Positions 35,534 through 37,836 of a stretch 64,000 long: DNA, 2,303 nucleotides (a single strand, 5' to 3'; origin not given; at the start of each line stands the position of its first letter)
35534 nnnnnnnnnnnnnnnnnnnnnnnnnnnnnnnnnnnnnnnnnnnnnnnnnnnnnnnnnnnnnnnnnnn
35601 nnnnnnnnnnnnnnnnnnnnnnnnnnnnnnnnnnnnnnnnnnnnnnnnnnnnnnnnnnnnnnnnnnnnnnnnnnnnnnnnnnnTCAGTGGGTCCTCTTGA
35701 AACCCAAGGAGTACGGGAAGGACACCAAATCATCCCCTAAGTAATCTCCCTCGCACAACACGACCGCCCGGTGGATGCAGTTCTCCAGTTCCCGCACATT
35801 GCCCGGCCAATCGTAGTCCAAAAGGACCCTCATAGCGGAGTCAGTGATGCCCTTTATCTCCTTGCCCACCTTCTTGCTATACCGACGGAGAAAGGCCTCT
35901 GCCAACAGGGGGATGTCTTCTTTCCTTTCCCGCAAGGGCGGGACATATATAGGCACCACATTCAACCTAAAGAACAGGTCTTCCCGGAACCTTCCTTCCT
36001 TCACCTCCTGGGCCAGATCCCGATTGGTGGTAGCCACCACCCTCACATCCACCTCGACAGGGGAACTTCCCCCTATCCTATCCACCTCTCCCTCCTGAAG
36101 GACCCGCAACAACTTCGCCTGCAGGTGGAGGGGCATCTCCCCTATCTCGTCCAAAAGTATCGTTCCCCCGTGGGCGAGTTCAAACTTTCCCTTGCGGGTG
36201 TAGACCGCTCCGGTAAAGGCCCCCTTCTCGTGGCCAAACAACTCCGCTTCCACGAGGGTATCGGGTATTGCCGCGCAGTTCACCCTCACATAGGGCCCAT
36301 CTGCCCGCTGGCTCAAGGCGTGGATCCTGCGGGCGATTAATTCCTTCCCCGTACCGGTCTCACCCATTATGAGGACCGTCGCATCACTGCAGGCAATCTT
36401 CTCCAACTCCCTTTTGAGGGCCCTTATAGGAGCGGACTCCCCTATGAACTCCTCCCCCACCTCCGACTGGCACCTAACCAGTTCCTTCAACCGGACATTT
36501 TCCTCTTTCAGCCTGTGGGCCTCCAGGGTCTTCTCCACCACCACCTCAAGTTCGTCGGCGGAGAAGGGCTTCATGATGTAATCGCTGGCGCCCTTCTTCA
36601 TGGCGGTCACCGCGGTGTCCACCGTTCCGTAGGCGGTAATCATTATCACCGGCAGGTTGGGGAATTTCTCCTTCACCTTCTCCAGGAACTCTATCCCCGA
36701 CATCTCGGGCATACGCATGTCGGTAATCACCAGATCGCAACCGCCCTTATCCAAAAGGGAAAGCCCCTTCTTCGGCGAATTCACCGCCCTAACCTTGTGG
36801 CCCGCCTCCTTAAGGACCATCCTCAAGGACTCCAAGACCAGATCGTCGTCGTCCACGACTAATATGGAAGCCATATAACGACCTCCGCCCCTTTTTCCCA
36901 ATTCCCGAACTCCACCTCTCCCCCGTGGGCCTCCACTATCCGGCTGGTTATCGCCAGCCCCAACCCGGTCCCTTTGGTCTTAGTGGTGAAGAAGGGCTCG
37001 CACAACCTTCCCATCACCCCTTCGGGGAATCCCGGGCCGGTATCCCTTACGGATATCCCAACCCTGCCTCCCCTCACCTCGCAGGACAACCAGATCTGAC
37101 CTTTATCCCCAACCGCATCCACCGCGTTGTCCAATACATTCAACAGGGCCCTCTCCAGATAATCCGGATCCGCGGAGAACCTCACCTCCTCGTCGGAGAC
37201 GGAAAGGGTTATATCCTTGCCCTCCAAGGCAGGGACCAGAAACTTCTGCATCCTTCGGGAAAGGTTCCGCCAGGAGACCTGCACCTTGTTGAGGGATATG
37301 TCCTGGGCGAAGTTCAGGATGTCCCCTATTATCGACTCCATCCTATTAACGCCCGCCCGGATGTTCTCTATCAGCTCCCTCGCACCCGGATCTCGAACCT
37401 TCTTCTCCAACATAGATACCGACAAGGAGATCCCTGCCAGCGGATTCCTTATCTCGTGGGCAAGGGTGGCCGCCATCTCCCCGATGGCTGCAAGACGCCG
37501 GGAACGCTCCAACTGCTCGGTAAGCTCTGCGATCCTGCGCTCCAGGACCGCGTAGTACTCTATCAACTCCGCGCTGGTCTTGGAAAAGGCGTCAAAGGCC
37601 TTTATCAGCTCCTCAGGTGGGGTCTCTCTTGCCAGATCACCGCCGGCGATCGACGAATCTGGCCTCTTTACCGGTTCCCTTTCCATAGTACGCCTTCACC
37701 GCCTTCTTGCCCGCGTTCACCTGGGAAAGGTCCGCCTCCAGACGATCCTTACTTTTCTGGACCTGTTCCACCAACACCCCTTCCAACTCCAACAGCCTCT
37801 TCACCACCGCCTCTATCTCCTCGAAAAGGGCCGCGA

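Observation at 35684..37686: Adjacent FlgS/FlgR-like pair: cytoplasmic histidine kinase plus sigma-54 activator lacking any DNA-binding domain, embedded in flagellar loci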

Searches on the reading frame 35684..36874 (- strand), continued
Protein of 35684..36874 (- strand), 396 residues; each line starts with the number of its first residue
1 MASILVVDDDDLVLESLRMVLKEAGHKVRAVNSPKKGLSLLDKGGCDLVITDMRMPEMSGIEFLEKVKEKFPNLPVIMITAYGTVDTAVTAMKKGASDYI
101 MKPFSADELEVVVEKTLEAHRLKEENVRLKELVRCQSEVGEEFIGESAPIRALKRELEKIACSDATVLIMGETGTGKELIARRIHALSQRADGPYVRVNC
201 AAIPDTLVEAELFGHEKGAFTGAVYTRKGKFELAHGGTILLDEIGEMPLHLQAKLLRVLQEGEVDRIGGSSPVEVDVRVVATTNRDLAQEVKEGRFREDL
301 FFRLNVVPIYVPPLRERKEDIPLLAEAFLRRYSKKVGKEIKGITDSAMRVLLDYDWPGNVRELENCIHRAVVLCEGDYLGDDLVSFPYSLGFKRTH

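Call 89: search_solved_structures(query=L014:8715-9980:+, max_evalue=1e-15)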
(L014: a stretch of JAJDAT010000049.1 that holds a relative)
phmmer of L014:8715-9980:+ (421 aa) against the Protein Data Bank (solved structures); distinct sequences matched with E-value up to 1e-15: 12.
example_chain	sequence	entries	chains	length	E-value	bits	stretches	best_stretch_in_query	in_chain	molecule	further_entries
3a0r_A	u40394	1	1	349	1.2e-40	143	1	65-420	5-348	Sensor protein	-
9jfj_A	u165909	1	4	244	2e-40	142.3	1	182-419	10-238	Sensor histidine kinase ZraS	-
3d36_A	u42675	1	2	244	4.9e-26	94.9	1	188-416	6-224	Sporulation kinase B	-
9p6i_A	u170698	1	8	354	6e-26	94.6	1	166-416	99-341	histidine kinase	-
8vc9_A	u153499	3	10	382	4.2e-25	91.9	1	180-419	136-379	Leptospira virulence regulator B (LvrB) | histidine kinase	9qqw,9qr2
5idj_A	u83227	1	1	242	4.9e-24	88.3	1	189-418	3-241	Histidine kinase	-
8a3u_A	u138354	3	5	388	2.7e-21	79.3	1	178-418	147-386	Putative Sensory box protein,Sensor protein FixL | Putative Sensory box protein,Putative Sensory box protein,Sensor protein FixL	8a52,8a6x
8a7f_A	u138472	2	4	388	2.8e-21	79.3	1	178-418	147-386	Putative Sensory box protein,Sensor protein FixL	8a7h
4gcz_A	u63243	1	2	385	3.4e-21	79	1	178-418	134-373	Blue-light photoreceptor, Sensor protein fixL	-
4i5s_A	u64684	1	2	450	6.5e-19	71.5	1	63-416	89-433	Putative histidine kinase CovS; VicK-like protein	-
1r62_A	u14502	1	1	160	1.8e-18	70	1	282-416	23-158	Nitrogen regulation protein NR(II)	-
5idm_A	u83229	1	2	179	1.1e-16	64.2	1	271-419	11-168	Cell cycle histidine kinase CckA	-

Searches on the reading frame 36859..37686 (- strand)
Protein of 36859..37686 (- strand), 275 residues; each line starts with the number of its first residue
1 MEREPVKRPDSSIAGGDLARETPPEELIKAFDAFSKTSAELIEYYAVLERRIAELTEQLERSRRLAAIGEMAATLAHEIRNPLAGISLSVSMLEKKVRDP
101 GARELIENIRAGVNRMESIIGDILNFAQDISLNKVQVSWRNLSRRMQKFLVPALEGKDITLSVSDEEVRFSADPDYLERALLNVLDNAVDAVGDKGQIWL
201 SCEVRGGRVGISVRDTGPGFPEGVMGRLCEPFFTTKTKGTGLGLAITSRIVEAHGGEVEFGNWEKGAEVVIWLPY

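Call 3: search_protein_families(library=pfam, proteins=[window:36859-37686:-], max_evalue=0.1)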
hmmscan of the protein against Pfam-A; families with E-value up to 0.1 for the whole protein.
window:36859-37686:- (275 aa): 6 families
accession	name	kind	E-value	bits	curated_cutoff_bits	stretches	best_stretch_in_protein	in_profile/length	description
PF02518.31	HATPase_c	-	4.6e-25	88.6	26.4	1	173-274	2-108/111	Histidine kinase-, DNA gyrase B-, and HSP90-like ATPase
PF00512.31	HisKA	-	4.3e-17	62.4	26.9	1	69-128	3-62/66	His Kinase A (phospho-acceptor) domain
PF13581.12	HATPase_c_2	-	0.00058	20.3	27.4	1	194-254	52-112/127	Histidine kinase-like ATPase domain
PF08824.15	Serine_rich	-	0.00089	19.7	26.9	1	94-151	29-87/157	Serine rich protein interaction domain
PF14501.12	HATPase_c_5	-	0.0048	17.2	22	1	180-266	9-94/102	GHKL domain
PF13589.12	HATPase_c_3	-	0.081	13.4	25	0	177-222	3-47/137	Histidine kinase-, DNA gyrase B-, and HSP90-like ATPase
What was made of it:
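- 36859..37686 (-): Soluble, sensor-less histidine kinase (275 aa): conserved N-terminal helix (res ~25-60), DHp with His77, and a CA domain with N, G1, F and G2 boxes. Pfam HisKA and HATPase_c (call 3).
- Checked: Kinase (HK): 36859..37686(-), 275 aa, with HisKA at 69-128 and HATPase_c at 173-274 (call 3).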

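Call 4: search_protein_families(library=ncbifam, proteins=[window:36859-37686:-], max_evalue=0.1)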
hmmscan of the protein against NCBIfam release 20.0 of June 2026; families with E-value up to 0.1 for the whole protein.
window:36859-37686:- (275 aa): 87 families (the best 25 are shown)
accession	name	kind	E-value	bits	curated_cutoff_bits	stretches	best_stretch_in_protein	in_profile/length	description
NF008468.0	PRK11360.1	equivalog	4.2e-53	180.7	646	1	54-274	382-607/616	two-component system sensor histidine kinase AtoS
NF007688.0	PRK10364.1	equivalog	1.3e-43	149.5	479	1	48-274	220-450/460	two-component system sensor histidine kinase ZraS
NF008312.0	PRK11100.1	equivalog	2e-37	129.1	356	1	48-274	239-473/477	two-component system sensor histidine kinase CreC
NF010411.0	PRK13837.1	equivalog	2.8e-35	121.6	647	1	49-274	431-674/828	two-component system VirA-like sensor kinase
NF053867.1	SprKinKinDBac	equivalog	1.3e-31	109.6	775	1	43-274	262-496/500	sporulation kinase KinD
TIGR02916.1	PEP_his_kin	equivalog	1.8e-30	106.2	300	1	53-274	460-679/679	XrtA/PEP-CTERM system histidine kinase PrsK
NF047497.1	HK_LIC_12097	equivalog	3.8e-29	101.6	500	1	52-274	134-365/367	LIC_12097 family sensor histidine kinase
NF052574.1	HisKinEspCMyxo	equivalog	1.5e-27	96.1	1200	1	54-261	403-622/785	serine histidine kinase EspC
NF046044.1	PnpS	equivalog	4.3e-27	95.1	400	1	70-274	172-390/390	two-component system histidine kinase PnpS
NF033792.0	ActS_PrrB_HisK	equivalog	8.4e-26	90.8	350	1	58-272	192-416/423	ActS/PrrB/RegB family redox-sensitive histidine kinase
TIGR02966.1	phoR_proteo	equivalog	1.4e-25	90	334.2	1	56-259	107-318/333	phosphate regulon sensor histidine kinase PhoR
NF047466.1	hybrid_RR_LvrB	exception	1.8e-25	89.9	500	1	37-261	119-361/377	hybrid histidine kinase/response regulator LvrB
TIGR01386.1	cztS_silS_copS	subfamily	2.8e-25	89.2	292.55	1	70-261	243-444/457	heavy metal sensor histidine kinase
NF047794.1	HisKinPtgB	equivalog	2.9e-25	88.6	1000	1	49-261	423-640/656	two-component system sensor histidine kinase PgtB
NF049962.1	HisKinFlgSCampy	equivalog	4.9e-25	88.2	600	1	60-262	124-327/338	fla regulon two-component system sensor histidine kinase FlgS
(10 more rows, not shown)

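Call 40: search_solved_structures(query=window:36859-37686:-, max_evalue=1e-10)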
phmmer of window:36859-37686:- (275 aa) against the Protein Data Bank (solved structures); distinct sequences matched with E-value up to 1e-10: 33.
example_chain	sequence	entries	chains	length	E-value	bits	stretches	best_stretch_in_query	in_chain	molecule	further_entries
3a0r_A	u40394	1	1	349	1.6e-34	123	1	31-274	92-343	Sensor protein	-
9jfj_A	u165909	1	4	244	3.2e-33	118.7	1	55-274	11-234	Sensor histidine kinase ZraS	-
9p6i_A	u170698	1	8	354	1.2e-28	103.7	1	37-264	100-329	histidine kinase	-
3d36_A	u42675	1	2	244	2.9e-24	89.3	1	60-274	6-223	Sporulation kinase B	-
3a0t_A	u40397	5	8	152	2.5e-21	79.7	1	158-274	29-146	Sensor protein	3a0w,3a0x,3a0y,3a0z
8vc9_A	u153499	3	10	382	1.9e-20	76.8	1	47-262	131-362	Leptospira virulence regulator B (LvrB) | histidine kinase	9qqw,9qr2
6qrj_A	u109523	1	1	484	2.6e-20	76.4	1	70-269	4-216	Hybrid kinase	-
8u4x_A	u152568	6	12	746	1.1e-19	74.3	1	55-259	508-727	histidine kinase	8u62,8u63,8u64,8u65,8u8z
4gcz_A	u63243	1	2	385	1.9e-19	73.5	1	48-259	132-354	Blue-light photoreceptor, Sensor protein fixL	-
8a7f_A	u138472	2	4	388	3.4e-19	72.7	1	47-259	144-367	Putative Sensory box protein,Sensor protein FixL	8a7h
8a3u_A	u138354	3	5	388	3.4e-19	72.7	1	47-259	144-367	Putative Sensory box protein,Sensor protein FixL | Putative Sensory box protein,Putative Sensory box protein,Sensor protein FixL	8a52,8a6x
3jz3_A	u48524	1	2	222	4.4e-17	65.8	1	73-273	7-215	Sensor protein qseC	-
6lgq_C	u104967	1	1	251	1.4e-16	64.1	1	71-269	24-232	Histidine kinase KdpD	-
7z8n_A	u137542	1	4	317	1.7e-16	63.9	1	57-268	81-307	Histidine kinase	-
4jas_A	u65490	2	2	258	1.9e-16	63.7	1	56-274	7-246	Histidine kinase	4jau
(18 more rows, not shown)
